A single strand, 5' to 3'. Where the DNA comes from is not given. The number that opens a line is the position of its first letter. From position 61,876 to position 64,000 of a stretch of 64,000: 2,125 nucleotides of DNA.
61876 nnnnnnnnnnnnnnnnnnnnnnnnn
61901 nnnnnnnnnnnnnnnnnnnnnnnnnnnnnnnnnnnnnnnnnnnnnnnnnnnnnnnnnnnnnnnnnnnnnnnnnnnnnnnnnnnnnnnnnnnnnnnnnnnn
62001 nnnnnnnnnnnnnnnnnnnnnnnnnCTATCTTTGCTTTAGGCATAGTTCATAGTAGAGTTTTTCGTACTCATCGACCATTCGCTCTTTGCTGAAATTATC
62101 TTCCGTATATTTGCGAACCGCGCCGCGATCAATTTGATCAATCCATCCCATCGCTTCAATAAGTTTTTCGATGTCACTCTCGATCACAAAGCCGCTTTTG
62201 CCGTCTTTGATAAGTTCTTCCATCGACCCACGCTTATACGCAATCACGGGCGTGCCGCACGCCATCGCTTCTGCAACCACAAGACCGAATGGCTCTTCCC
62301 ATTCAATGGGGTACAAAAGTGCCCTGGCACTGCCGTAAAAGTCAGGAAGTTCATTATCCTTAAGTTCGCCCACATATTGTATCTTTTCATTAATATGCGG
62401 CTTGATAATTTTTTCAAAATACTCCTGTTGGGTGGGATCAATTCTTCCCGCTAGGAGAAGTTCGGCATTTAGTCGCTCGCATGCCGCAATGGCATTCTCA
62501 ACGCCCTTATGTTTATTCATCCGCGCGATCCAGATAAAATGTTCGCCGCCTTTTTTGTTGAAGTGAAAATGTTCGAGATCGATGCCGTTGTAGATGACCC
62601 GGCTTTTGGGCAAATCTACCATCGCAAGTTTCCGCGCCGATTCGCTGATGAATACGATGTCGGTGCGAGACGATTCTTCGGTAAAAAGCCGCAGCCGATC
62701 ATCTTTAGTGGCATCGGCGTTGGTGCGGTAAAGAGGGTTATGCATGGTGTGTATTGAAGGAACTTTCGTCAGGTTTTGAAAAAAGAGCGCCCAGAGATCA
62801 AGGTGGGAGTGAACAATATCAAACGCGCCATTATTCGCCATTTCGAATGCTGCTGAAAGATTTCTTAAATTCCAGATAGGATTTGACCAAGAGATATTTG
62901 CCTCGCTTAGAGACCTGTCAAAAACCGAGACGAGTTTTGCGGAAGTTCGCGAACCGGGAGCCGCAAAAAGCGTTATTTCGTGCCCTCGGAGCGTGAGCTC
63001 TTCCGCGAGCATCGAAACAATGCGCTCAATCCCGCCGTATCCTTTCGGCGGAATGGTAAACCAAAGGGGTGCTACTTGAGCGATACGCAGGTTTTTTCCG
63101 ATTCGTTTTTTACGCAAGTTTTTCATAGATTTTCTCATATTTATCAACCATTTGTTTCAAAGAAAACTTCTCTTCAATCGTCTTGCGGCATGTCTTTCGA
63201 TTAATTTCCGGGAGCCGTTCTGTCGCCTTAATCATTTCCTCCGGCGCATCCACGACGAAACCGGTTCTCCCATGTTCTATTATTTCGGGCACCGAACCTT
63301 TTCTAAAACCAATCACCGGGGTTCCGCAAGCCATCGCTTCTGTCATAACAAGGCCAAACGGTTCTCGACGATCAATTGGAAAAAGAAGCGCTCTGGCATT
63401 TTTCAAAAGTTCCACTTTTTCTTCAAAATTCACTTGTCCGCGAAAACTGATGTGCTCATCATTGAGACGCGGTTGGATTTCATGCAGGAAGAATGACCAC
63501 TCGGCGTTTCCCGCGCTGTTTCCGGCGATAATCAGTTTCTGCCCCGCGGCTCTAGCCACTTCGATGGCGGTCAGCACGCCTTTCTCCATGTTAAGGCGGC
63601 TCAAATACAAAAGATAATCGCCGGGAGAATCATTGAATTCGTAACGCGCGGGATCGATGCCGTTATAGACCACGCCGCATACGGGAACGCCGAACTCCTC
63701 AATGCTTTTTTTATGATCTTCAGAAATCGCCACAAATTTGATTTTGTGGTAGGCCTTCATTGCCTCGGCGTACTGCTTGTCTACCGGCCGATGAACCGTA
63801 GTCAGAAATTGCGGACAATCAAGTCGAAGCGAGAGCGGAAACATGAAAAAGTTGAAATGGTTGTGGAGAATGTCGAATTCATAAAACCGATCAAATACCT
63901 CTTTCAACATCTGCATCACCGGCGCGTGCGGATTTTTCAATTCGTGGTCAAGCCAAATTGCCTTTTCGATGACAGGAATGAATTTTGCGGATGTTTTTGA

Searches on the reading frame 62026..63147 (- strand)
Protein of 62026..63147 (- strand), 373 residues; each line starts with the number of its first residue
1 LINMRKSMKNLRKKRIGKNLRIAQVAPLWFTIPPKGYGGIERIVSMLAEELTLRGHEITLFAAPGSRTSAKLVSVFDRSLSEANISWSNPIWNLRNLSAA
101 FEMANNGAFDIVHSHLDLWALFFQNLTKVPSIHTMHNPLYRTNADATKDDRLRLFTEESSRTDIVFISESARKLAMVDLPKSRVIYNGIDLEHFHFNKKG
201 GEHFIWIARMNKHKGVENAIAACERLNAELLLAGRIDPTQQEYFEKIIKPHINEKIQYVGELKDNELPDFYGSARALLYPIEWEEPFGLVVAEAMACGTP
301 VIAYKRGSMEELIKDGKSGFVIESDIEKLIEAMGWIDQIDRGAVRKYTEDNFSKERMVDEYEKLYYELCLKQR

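Call 87: search_protein_families(library=pfam, proteins=[window:62026-63147:-], max_evalue=0.0001)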
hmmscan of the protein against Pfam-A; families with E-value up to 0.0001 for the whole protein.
window:62026-63147:- (373 aa): 6 families
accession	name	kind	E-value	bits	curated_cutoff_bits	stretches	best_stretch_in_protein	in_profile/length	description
PF00534.26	Glycos_transf_1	-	4e-29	101.8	26.4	1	198-333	12-152/172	Glycosyl transferases group 1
PF13692.12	Glyco_trans_1_4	-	1.4e-23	84.1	27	1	203-334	3-137/142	Glycosyl transferases group 1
PF13439.12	Glyco_transf_4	-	3.9e-18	66.5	28.5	1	37-192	1-169/170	Glycosyltransferase Family 4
PF13579.12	Glyco_trans_4_4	-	6.9e-09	36.7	29.7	1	38-148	1-113/158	Glycosyl transferase 4-like domain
PF13524.12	Glyco_trans_1_2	-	2.3e-05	24.8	25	1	227-333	14-108/144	Glycosyl transferase-like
PF20706.3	GT4-conflict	-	3.8e-05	23.3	26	1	198-317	194-324/385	Family 4 Glycosyltransferase in conflict systems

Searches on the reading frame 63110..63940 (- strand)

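Call 87: search_protein_families(library=pfam, proteins=[window:63110-63940:-], max_evalue=0.0001)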
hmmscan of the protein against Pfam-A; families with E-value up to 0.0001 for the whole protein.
window:63110-63940:- (276 aa): 4 families
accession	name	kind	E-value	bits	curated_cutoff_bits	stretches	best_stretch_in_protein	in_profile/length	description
PF00534.26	Glycos_transf_1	-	6e-27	94.7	26.4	1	108-256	16-167/172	Glycosyl transferases group 1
PF13692.12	Glyco_trans_1_4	-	1.4e-22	80.9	27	1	109-243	3-139/142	Glycosyl transferases group 1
PF13439.12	Glyco_transf_4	-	8.3e-08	32.9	28.5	1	10-99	62-170/170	Glycosyltransferase Family 4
PF13524.12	Glyco_trans_1_2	-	9.6e-06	26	25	1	130-244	11-112/144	Glycosyl transferase-like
